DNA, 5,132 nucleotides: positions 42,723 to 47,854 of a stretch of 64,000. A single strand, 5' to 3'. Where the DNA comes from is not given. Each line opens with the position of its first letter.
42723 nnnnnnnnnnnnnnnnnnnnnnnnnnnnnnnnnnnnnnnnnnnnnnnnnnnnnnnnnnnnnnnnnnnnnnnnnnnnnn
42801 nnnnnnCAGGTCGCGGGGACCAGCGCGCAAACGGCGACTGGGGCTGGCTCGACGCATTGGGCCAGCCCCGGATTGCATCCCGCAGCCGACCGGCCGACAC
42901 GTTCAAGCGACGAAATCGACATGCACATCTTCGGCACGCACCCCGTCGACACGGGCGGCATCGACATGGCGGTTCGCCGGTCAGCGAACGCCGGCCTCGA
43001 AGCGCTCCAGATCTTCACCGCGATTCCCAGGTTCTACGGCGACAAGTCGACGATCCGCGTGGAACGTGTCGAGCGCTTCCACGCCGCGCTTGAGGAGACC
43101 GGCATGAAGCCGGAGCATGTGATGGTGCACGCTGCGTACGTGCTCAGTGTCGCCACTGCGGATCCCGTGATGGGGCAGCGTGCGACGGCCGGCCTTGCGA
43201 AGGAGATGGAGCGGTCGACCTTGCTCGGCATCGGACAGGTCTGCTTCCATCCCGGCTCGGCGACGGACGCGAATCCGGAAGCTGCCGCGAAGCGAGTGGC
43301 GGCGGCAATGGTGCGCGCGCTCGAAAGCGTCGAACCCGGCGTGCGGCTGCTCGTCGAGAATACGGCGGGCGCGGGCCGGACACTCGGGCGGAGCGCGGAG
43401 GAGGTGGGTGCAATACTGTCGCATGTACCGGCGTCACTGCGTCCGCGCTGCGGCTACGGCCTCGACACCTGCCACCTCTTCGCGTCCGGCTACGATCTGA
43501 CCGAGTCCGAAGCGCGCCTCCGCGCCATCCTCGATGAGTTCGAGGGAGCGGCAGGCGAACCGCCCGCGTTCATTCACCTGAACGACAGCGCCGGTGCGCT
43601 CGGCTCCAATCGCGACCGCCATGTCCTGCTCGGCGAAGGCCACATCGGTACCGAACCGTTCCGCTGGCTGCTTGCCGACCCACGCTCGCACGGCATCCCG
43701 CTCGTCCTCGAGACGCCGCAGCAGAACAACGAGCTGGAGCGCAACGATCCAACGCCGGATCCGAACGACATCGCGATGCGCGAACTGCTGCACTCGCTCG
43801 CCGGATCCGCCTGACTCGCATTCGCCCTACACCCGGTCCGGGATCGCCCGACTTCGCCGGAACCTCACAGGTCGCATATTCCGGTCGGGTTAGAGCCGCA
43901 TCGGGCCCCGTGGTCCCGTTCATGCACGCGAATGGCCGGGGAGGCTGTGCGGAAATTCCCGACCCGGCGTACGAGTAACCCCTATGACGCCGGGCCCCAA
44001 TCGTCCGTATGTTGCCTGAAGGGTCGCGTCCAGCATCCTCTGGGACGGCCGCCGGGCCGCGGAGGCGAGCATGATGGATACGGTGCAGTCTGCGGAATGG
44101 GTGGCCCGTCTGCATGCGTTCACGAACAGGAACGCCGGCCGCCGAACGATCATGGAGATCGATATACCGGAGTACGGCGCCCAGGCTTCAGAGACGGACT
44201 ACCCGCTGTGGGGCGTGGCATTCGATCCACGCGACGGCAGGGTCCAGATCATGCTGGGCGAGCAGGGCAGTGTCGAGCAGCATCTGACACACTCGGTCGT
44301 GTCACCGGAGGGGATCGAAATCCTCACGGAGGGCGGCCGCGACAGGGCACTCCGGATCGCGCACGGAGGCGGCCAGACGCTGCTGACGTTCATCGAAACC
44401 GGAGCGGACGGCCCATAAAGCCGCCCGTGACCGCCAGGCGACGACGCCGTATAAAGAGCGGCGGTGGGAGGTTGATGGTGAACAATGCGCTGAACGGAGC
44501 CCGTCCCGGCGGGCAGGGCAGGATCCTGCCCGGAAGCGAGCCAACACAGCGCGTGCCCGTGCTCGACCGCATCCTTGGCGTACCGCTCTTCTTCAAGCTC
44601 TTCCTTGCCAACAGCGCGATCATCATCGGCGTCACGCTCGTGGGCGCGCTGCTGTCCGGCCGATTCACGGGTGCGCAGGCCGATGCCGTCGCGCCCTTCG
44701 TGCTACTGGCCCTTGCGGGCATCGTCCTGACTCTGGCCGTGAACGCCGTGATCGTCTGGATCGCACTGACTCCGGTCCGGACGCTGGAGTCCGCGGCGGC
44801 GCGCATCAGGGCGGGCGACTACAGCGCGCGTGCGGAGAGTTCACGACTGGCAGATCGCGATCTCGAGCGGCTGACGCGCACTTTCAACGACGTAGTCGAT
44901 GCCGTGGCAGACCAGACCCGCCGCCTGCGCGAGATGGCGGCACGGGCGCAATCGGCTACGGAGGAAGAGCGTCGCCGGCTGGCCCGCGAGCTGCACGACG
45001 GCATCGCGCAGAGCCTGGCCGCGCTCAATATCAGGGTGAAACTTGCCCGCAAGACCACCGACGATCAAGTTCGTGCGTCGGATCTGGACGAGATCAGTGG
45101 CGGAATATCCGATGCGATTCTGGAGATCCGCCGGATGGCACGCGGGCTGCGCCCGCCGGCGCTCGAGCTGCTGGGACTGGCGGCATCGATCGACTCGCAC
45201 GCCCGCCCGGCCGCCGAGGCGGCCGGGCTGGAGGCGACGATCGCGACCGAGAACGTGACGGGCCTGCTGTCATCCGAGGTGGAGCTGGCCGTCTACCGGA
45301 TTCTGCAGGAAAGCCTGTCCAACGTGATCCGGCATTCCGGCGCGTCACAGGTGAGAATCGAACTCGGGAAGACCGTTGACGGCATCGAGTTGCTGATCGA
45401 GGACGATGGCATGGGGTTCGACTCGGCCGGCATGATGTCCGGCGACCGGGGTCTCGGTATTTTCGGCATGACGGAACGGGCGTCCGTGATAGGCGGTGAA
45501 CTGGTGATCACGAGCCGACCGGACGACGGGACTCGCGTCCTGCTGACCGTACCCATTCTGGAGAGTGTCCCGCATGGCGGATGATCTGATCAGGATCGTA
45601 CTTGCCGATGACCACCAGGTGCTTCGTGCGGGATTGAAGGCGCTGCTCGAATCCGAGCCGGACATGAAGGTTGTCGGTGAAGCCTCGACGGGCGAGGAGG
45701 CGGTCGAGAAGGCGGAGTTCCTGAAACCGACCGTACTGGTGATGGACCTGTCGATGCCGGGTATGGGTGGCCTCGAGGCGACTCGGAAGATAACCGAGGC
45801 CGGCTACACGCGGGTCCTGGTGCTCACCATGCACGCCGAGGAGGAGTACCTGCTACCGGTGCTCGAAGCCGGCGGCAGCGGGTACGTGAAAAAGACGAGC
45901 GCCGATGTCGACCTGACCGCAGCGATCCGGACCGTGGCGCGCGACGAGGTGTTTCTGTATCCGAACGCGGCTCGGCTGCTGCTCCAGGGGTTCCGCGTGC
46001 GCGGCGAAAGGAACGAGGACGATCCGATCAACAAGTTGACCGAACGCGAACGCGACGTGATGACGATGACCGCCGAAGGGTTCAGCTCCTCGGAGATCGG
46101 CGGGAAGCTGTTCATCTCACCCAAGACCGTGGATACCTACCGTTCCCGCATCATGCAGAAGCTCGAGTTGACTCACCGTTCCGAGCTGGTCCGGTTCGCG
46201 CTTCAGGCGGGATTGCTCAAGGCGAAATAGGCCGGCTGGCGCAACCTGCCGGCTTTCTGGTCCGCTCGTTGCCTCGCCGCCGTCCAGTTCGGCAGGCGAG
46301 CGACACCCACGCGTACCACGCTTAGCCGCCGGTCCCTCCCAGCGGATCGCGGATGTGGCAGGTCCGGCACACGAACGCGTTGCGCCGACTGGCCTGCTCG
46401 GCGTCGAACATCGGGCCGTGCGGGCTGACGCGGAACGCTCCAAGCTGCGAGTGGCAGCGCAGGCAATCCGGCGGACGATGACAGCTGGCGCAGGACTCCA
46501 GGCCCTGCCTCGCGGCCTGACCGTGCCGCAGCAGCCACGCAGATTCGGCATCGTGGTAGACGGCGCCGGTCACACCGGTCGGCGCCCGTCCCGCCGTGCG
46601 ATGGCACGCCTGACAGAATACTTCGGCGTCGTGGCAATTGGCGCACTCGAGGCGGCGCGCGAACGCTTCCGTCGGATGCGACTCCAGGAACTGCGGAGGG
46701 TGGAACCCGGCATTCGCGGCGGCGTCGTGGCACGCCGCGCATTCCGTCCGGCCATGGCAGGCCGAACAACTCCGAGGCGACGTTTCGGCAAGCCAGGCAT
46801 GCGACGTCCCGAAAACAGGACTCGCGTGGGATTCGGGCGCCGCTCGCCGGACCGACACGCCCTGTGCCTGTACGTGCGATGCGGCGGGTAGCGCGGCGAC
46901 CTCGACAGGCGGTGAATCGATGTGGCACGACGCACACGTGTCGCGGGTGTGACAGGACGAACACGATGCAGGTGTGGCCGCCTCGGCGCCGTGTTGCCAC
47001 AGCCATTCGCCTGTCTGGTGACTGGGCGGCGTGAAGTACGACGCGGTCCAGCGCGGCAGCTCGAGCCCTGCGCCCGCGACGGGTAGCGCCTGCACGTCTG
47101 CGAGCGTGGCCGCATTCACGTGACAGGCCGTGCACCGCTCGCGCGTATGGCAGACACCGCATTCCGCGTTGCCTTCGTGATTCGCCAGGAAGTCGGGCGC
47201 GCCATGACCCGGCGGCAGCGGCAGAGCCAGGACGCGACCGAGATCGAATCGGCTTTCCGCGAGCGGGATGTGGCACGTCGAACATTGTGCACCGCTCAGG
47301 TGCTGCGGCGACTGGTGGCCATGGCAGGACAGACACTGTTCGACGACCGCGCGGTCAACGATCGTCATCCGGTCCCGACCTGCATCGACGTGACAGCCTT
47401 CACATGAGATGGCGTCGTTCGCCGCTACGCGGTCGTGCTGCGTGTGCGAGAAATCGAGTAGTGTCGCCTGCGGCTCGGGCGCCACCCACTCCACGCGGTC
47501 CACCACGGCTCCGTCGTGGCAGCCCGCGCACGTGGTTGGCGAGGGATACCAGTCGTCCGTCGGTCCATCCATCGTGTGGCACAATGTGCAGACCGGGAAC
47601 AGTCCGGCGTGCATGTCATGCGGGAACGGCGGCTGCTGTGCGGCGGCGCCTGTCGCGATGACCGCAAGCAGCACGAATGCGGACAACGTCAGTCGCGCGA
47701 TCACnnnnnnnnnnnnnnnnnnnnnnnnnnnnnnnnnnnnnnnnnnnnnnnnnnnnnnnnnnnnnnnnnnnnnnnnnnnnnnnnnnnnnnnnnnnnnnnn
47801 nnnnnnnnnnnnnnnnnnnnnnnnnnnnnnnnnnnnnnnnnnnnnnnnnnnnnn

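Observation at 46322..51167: Porin-cytochrome-like trio with unusually high heme load: 21-heme lipoprotein, 486-aa barrel, 16-heme cytochrome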

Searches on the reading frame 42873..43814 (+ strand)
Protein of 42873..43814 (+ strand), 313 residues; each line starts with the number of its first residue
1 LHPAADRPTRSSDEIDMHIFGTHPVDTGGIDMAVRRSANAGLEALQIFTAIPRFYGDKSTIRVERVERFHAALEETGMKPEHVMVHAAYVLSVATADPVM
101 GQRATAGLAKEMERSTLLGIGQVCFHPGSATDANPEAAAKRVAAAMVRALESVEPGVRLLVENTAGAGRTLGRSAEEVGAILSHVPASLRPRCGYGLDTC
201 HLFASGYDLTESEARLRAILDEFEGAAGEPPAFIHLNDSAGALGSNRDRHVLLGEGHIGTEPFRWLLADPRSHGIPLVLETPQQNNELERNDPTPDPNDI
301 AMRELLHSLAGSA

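Call 85: search_protein_families(library=pfam, proteins=[window:42873-43814:+], max_evalue=0.0001)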
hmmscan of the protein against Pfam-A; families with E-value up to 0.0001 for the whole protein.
window:42873-43814:+ (313 aa): 1 family
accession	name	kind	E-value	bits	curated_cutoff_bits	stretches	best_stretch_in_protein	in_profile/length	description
PF01261.30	AP_endonuc_2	-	7.7e-42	144.1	31.1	1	35-289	2-234/249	Xylose isomerase-like TIM barrel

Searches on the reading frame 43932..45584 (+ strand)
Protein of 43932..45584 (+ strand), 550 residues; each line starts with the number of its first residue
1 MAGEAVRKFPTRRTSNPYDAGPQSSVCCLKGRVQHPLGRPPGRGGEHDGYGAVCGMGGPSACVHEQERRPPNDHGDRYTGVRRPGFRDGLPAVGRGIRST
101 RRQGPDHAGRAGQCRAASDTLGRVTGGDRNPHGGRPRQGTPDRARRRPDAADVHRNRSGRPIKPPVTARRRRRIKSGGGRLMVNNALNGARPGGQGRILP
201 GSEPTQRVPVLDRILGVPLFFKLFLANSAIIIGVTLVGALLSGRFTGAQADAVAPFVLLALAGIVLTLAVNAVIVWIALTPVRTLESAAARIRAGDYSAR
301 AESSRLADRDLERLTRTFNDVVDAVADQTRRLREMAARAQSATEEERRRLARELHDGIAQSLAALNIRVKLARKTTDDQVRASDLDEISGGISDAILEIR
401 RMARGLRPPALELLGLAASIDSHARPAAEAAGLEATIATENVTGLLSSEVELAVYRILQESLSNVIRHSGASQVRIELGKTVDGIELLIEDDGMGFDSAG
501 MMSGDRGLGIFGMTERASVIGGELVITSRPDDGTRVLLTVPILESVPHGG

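Call 85: search_protein_families(library=pfam, proteins=[window:43932-45584:+], max_evalue=0.0001)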
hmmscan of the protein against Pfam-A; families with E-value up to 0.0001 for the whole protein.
window:43932-45584:+ (550 aa): 2 families
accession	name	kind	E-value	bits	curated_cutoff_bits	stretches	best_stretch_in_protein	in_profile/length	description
PF07730.19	HisKA_3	-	1.5e-16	61.2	24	1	346-411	1-68/68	Histidine kinase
PF02518.31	HATPase_c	-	1.9e-11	44.8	26.4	1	451-542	3-109/111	Histidine kinase-, DNA gyrase B-, and HSP90-like ATPase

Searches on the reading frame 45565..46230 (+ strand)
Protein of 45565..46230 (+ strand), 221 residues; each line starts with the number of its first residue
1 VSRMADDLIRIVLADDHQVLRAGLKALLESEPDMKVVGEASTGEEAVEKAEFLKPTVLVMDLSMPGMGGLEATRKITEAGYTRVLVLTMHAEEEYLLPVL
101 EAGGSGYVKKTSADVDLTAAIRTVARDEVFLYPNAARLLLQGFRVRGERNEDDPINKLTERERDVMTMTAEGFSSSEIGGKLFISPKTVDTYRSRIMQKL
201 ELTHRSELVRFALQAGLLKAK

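Call 85: search_protein_families(library=pfam, proteins=[window:45565-46230:+], max_evalue=0.0001)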
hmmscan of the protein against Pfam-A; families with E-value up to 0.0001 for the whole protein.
window:45565-46230:+ (221 aa): 3 families
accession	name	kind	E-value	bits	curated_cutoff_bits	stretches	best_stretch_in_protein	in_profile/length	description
PF00072.30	Response_reg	-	1.6e-25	89.8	30.2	1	11-122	1-111/111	Response regulator receiver domain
PF00196.25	GerE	-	8e-21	73.9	23.5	1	157-212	2-57/57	Bacterial regulatory proteins, luxR family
PF08281.18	Sigma70_r4_2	-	2.4e-08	34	25.7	1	155-200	8-54/54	Sigma-70, region 4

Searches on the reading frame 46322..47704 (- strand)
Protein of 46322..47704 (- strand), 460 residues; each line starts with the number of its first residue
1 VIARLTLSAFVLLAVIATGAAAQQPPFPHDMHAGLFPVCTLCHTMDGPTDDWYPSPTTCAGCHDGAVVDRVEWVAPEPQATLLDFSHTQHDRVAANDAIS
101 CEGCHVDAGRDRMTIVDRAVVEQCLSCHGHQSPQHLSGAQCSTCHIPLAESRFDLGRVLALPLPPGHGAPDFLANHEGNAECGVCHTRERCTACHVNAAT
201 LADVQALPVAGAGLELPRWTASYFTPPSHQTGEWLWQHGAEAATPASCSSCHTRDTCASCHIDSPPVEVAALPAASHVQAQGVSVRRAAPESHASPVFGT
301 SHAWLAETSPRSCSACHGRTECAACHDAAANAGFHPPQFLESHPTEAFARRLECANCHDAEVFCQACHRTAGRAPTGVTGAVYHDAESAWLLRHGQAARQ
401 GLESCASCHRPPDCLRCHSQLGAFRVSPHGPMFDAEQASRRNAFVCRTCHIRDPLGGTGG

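Call 4: search_protein_families(library=pfam, proteins=[window:46322-47704:-], max_evalue=0.01)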
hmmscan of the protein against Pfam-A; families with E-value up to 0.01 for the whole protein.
window:46322-47704:- (460 aa): 3 families
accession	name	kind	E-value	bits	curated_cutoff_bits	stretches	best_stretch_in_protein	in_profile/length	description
PF14522.11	Cytochrome_C7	-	1.7e-10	41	24.8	1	85-145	3-66/67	Cytochrome c7 and related cytochrome c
PF14537.11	Cytochrom_c3_2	-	4.1e-10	40.4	25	1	37-106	7-65/79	Cytochrome c3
PF09699.15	Paired_CXXCH_1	-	0.0023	18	20.6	1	93-130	4-38/41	Doubled CXXCH motif (Paired_CXXCH_1)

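Call 5: search_protein_families(library=ncbifam, proteins=[window:46322-47704:-], max_evalue=0.01)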
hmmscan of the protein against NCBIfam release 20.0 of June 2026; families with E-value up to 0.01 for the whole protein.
window:46322-47704:- (460 aa): 1 family
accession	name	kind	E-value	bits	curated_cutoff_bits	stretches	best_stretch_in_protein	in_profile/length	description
TIGR04167.1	rSAM_SeCys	equivalog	0.0092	15.2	300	1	99-132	20-53/303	arsenosugar biosynthesis radical SAM (seleno)protein ArsS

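Call 32: search_solved_structures(query=window:46322-47704:-, max_evalue=1)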
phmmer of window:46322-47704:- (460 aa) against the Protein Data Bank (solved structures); distinct sequences matched with E-value up to 1: 1.
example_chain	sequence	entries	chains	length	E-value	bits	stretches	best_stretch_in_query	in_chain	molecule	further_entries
6gq1_AW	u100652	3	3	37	0.57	12.3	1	165-189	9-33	Ubiquitin-40S ribosomal protein S31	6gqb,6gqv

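Call 46: find_homologous_proteins(query=window:46322-47704:-)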
Query window:46322-47704:- (460 aa): 995 proteins with E <= 0.001 among 8000 candidates; the best 120 are listed.
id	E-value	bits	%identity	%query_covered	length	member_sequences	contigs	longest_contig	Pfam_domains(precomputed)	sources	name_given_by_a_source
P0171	0.0e+0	1073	100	100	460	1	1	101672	PF14537.12,PF14522.12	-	-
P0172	5.0e-216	737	71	95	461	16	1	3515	PF14537.12,PF14522.12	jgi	jgi:hypothetical protein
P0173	1.6e-190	652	63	98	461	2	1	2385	PF09699.16,PF14537.12,PF14522.12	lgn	-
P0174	1.2e-170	587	58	99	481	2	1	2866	PF14537.12,PF14522.12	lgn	-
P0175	3.9e-166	572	57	100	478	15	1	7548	PF14537.12,PF14522.12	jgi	jgi:hypothetical protein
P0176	2.0e-164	566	57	99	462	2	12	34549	PF14537.12,PF14522.12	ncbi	-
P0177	5.2e-164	565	56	100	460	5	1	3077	PF14537.12,PF14522.12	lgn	-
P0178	1.1e-159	551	57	95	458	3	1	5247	PF09699.16,PF14537.12,PF14522.12,PF22113.2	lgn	-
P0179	3.1e-159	549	55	99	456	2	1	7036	PF14537.12,PF14522.12,PF22113.2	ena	-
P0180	1.9e-156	540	57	93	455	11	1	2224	PF14537.12,PF14522.12,PF22113.2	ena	-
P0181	1.3e-154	534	55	100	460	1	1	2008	PF14537.12,PF14522.12,PF22113.2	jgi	jgi:hypothetical protein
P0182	3.7e-154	532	53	99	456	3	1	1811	PF14537.12,PF02085.22,PF14522.12,PF22113.2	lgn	-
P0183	2.9e-150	520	54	99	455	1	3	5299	PF09699.16,PF14522.12,PF22113.2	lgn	-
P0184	9.8e-139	482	50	99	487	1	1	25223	PF14522.12,PF22113.2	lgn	-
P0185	1.3e-136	475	40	96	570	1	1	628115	PF09699.16,PF14522.12,PF22113.2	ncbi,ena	-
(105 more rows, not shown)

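Call 59: predict_structure(alignment_id=A2)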
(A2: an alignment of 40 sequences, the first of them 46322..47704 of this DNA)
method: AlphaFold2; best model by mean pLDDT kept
length: 460 residues; sequences in the alignment: 40
mean_pLDDT: 59.4   pTM: 0.46
mean pLDDT of the five models: 59.4, 58.4, 53.9, 49.3, 47.6
residues with pLDDT >= 90: 20; 70-90: 129; 50-70: 131; < 50: 180
segments of 3 or more residues with pLDDT < 50: 20-40, 245-251, 259-263, 276-290, 306-320, 322-328, 330-428, 458-460
pLDDT, mean of each block of 10 residues (from residue 1): 78 68 44 45 60 67 54 70 84 83 77 64 77 66 86 91 81 75 86 73 87 84 66 57 48 52 56 53 38 56 47 46 45 43 44 34 43 40 32 34 33 38 41 69 58 55
secondary structure, 60 per line:
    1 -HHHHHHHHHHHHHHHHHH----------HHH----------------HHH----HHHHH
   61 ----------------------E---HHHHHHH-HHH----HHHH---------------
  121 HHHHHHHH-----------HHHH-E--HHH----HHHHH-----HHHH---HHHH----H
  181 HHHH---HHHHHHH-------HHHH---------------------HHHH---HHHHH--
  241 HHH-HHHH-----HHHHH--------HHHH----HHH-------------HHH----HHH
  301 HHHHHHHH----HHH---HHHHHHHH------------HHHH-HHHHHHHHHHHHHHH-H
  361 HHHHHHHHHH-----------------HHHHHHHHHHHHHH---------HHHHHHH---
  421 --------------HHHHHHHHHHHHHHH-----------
elements in order: H2-19 H56-60 H87-93 H102-105 H121-128 H140-143 H155-159 H165-168 H172-175 H180-184 H188-194 H202-205 H227-230 H234-238 H245-248 H254-258 H267-270 H298-308 H319-326 H339-342 H344-358 H360-370 H388-401 H411-417 H435-449

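Call 62: fold_search(model_id=the predicted structure, library=pdb)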
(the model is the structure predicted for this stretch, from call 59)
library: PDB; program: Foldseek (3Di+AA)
matches with E <= 10: 0; with E <= 0.001: 0
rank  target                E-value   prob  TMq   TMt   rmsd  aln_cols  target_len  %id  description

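Call 76: search_solved_structures(query=A2, max_evalue=0.1)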
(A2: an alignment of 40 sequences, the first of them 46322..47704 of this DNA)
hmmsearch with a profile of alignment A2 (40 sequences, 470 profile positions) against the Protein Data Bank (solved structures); distinct sequences matched with E-value up to 0.1: 21.
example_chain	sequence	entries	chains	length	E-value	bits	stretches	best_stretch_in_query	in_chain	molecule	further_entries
1h29_A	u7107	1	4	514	8.5e-09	38.1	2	41-157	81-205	HIGH-MOLECULAR-WEIGHT CYTOCHROME C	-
1gws_A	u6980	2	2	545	1.3e-08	37.5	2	42-157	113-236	HIGH-MOLECULAR-WEIGHT CYTOCHROME C | High-molecular-weight cytochrome c precursor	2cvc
1z1n_X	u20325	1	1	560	3.4e-06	29.5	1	40-136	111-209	sixteen heme cytochrome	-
6btm_A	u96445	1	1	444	3.7e-06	29.4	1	72-155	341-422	Alternative Complex III subunit A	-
8k9e_A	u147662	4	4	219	7.9e-06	28.3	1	20-135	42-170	Cytochrome c7-like domain-containing protein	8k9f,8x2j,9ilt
6lod_A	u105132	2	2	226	1.5e-05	27.4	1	30-136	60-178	MULTIHEME_CYTC domain-containing protein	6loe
4lmh_A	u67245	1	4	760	3.7e-05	26.1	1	124-201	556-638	Extracellular iron oxide respiratory system surface decaheme cytochrome c component OmcA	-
1oah_A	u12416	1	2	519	0.0022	20.3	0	66-141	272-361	CYTOCHROME C NITRITE REDUCTASE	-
3h4n_A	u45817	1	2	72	0.0039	19.4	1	23-70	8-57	Cytochrome c7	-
3pmq_A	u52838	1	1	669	0.004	19.4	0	125-279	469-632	Decaheme cytochrome c MtrF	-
8z82_C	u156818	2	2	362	0.013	17.7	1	58-114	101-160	Photosynthetic reaction center cytochrome c subunit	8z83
4hc3_A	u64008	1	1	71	0.019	17.2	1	24-72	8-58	PpcA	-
3sj4_X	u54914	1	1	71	0.019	17.2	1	24-73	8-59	CYTOCHROME C7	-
4hbf_A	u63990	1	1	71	0.019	17.1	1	24-72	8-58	PpcA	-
3sj0_X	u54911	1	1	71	0.023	16.9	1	24-73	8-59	CYTOCHROME C7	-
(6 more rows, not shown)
